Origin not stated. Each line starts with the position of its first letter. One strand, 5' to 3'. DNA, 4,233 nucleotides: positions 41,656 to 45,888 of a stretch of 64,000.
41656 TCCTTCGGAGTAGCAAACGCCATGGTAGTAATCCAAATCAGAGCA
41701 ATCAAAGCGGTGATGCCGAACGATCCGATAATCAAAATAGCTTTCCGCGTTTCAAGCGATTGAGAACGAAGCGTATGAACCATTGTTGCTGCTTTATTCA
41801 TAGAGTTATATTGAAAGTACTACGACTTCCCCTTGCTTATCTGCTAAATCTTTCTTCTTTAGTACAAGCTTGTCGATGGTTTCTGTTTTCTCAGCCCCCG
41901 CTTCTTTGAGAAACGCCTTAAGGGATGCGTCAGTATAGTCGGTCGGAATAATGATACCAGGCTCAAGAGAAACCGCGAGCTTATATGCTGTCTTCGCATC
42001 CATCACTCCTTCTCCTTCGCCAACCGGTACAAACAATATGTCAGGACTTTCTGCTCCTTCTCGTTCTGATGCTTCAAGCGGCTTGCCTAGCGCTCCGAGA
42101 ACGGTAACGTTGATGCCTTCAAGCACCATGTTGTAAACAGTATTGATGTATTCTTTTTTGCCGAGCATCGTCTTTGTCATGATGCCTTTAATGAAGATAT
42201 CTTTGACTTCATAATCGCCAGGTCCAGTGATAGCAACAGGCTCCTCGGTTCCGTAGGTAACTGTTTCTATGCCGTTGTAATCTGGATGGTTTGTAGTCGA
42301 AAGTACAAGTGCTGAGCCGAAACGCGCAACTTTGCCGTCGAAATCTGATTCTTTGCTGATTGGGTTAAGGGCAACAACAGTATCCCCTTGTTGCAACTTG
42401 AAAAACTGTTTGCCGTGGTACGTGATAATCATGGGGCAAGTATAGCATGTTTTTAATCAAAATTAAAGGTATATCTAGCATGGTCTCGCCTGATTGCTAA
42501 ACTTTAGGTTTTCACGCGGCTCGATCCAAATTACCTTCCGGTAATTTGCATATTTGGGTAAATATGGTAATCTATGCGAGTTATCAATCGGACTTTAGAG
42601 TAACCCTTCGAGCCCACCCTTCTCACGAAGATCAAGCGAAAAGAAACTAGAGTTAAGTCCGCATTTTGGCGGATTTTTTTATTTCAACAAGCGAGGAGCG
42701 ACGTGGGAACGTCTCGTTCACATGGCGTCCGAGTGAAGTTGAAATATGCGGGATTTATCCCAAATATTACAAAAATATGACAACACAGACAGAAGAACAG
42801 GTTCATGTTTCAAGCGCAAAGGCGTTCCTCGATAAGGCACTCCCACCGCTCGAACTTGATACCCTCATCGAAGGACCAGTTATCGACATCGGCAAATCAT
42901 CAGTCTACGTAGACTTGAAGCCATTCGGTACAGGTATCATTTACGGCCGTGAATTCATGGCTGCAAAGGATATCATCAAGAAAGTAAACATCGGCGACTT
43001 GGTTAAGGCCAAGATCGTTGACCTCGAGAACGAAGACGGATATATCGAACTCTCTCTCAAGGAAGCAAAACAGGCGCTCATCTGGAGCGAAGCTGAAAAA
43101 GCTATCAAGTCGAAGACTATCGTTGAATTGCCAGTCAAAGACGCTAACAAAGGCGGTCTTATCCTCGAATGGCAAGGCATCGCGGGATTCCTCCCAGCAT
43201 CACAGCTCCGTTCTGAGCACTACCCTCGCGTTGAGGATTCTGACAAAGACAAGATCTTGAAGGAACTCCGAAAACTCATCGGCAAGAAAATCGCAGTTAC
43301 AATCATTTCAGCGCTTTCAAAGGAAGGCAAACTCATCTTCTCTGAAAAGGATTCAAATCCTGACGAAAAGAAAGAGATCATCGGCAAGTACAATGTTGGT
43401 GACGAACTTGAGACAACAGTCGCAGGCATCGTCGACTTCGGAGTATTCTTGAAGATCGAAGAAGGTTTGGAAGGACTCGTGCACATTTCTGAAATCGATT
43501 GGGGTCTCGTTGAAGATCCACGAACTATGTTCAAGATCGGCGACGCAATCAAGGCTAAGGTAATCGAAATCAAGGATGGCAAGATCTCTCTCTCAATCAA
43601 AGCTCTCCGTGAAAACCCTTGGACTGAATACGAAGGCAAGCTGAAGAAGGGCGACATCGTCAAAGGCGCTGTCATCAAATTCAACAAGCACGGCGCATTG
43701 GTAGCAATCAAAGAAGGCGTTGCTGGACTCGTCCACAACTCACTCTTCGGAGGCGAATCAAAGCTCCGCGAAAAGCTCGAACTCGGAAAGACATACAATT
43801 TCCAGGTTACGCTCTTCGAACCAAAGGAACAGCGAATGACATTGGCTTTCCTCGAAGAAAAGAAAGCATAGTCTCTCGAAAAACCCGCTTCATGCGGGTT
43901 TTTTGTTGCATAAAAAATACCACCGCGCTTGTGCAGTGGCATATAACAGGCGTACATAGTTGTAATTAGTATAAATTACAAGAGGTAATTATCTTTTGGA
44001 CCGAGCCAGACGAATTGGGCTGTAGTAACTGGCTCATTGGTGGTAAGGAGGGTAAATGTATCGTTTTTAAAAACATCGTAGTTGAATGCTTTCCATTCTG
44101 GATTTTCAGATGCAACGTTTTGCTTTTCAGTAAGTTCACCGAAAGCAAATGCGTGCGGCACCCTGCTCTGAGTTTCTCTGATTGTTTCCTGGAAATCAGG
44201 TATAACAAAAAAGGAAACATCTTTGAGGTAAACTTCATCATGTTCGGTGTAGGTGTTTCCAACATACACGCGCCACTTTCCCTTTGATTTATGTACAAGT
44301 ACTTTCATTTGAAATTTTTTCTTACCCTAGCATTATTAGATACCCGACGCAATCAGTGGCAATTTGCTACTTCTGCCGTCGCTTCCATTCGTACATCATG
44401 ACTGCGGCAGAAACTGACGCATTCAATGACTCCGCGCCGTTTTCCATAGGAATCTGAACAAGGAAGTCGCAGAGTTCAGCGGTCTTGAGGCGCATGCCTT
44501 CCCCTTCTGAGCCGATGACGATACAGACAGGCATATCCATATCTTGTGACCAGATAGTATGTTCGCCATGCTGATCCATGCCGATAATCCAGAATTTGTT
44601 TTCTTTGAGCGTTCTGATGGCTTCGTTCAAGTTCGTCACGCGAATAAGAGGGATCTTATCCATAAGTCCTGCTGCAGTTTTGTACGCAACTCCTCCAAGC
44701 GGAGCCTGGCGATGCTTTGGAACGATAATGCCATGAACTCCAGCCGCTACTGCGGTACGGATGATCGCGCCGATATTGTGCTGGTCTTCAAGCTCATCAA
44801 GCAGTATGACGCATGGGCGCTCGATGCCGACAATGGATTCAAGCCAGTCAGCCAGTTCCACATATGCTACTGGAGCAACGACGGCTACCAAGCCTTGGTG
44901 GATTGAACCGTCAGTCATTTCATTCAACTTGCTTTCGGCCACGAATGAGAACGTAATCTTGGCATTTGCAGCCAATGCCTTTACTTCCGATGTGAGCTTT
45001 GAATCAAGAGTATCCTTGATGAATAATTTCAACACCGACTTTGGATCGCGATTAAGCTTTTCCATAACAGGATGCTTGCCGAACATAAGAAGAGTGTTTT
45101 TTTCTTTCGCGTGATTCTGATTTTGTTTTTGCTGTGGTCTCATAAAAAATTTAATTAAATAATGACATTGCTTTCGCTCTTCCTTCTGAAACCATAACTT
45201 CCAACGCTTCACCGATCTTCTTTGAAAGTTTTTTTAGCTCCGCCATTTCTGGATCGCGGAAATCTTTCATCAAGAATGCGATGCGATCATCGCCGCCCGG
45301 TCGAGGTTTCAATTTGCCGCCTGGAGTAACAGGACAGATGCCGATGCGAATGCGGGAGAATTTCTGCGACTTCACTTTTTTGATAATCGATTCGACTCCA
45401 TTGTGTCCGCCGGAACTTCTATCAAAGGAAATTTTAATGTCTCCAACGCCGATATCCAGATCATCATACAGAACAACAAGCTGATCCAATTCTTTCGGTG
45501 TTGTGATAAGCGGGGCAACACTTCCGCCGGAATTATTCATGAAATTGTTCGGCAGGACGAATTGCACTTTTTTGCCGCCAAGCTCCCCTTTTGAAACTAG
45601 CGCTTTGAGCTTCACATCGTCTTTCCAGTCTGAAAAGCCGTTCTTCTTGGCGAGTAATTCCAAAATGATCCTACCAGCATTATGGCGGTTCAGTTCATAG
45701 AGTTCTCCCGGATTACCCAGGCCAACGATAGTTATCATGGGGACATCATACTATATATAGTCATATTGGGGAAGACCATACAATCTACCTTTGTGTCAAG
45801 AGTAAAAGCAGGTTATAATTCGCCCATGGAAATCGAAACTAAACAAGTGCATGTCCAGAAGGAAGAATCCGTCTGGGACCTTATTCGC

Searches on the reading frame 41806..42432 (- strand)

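Call 6: search_protein_families(library=pfam, proteins=[window:41806-42432:-], max_evalue=0.01)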
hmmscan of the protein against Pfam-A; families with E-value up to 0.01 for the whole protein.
window:41806-42432:- (208 aa): 1 family
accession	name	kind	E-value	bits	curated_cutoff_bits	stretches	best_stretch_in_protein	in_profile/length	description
PF13483.12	Lactamase_B_3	-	8.4e-21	75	24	1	3-164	2-159/160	Beta-lactamase superfamily domain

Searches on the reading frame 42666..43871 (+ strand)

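Call 6: search_protein_families(library=pfam, proteins=[window:42666-43871:+], max_evalue=0.01)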
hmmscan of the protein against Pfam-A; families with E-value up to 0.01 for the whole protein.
window:42666-43871:+ (401 aa): 6 families
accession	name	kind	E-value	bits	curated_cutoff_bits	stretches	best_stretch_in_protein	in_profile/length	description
PF00575.29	S1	-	3.1e-37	127.2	22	3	241-312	1-74/74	S1 RNA binding domain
PF23459.1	S1_RRP5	-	2.4e-07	31.7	27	0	326-361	1-36/72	RRP5 S1 domain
PF21710.3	Spt6_S1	-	2.5e-06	28.1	27.5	0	256-311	28-84/91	Spt6, S1/OB domain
PF21543.3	CvfB_2nd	-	3.6e-05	24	27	0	284-312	50-75/76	Virulence regulatory factor CvfB, second domain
PF13509.12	S1_2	-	3.8e-05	24.2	21.8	0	249-278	6-35/61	S1 domain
PF24685.1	OB_RRP5_4th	-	0.0032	17.9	31.5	0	267-303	36-72/92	RRP5 OB-fold domain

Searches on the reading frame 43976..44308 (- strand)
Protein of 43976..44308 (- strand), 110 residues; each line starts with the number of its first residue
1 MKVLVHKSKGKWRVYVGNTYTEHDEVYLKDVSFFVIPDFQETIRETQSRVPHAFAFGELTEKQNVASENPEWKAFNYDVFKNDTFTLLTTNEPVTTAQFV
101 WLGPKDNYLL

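Call 6: search_protein_families(library=pfam, proteins=[window:43976-44308:-], max_evalue=0.01)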
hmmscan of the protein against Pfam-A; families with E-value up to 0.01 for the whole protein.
window:43976-44308:- (110 aa): 1 family
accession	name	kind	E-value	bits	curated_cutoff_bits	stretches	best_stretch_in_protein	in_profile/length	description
PF25735.1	Phage_L5_gp82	-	1.8e-09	38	27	1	17-106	30-116/120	Mycobacterium phage L5 gene 82 protein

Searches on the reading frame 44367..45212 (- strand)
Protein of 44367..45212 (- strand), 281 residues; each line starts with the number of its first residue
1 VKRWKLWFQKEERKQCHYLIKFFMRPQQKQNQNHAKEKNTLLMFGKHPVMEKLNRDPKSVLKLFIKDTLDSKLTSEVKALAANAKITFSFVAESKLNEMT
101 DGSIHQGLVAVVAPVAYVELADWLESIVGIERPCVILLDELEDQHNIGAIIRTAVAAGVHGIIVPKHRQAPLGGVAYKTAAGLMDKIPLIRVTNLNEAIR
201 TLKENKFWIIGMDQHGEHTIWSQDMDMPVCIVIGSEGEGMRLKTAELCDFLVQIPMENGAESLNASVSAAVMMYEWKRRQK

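Call 6: search_protein_families(library=pfam, proteins=[window:44367-45212:-], max_evalue=0.01)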
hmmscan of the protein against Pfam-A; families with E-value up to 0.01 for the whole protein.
window:44367-45212:- (281 aa): 2 families
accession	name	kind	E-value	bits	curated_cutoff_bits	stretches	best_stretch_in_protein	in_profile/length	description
PF00588.24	SpoU_methylase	-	4.6e-40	137.4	29.7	1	134-274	2-142/142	SpoU rRNA Methylase family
PF08032.17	SpoU_sub_bind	-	1.3e-14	54.7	22.8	1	43-117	2-75/76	RNA 2'-O ribose methyltransferase substrate binding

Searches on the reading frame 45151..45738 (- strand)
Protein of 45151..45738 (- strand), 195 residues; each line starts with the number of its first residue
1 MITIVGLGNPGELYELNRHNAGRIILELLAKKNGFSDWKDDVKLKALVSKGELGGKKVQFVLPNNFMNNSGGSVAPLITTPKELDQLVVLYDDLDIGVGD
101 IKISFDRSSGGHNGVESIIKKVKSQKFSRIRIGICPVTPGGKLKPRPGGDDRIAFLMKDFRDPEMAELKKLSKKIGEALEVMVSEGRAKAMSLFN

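Call 6: search_protein_families(library=pfam, proteins=[window:45151-45738:-], max_evalue=0.01)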
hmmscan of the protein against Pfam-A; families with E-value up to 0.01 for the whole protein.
window:45151-45738:- (195 aa): 1 family
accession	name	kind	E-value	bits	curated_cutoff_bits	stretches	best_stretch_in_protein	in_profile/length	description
PF01195.25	Pept_tRNA_hydro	-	1.3e-45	155.9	27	1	4-195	2-183/183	Peptidyl-tRNA hydrolase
